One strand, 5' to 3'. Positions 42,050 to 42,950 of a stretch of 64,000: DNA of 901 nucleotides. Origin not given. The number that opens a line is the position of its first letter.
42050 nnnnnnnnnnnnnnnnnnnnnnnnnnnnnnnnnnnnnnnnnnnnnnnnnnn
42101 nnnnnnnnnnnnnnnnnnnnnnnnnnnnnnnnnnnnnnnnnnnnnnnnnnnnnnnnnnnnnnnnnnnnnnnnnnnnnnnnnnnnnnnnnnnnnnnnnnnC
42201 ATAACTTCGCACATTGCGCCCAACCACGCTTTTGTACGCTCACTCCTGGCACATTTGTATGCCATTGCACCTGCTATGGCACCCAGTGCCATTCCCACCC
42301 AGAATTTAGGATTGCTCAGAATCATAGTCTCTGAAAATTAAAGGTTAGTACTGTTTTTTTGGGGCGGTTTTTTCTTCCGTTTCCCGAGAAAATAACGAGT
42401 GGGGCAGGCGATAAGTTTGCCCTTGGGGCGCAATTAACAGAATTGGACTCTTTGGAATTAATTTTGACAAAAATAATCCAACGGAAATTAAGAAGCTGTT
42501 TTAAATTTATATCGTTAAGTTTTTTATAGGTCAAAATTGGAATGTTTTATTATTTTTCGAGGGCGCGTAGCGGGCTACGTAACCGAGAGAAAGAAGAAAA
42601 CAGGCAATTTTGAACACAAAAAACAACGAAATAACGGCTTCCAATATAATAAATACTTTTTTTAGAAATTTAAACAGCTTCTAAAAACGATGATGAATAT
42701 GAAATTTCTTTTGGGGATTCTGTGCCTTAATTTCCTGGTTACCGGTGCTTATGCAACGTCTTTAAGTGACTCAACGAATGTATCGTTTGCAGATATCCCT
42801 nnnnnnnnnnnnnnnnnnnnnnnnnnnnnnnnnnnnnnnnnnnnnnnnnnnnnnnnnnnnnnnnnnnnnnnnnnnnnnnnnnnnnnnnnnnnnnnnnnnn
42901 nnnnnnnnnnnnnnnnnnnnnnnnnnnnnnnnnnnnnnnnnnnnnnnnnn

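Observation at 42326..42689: Copy B occupies a divergent promoter region and ends 7 nt before the ATG of a surface-protein gene: possible invertible or promoter-donating switch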

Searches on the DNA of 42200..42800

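Call 9: search_rna_families(source=window, start=42200, end=42800, threshold=evalue, max_evalue=10)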
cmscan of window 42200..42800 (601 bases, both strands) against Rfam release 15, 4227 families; matches with E-value up to 10: 6.
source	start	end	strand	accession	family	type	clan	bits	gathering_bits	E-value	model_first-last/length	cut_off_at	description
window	42363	42385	-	RF01074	RF_site1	Cis-reg; frameshift_element;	-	20.2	40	0.38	1-40/40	no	Putative RNA-dependent RNA polymerase ribosomal frameshift site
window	42496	42610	-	RF02185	ST7-OT3_3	Gene; lncRNA;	-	20.1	50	1.7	1-116/116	no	ST7 overlapping transcript 3 conserved region 3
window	42630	42748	+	RF01948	KCNQ1OT1_3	Gene; lncRNA;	-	18.7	60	3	1-116/116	no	KCNQ1 overlapping transcript 1 conserved region 3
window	42301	42357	+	RF00276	SNORD52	Gene; snRNA; snoRNA; CD-box;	CL00063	16.7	45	0.93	1-67/67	no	Small nucleolar RNA SNORD52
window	42613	42762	+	RF01440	S_pombe_snR42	Gene; snRNA; snoRNA; HACA-box;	CL00032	14.2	90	7.2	1-208/208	no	small nucleolar RNA snR42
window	42306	42340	+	RF00165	Corona_pk3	Cis-reg;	CL00117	12.6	35.6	9.9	1-61/61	no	Coronavirus 3' UTR pseudoknot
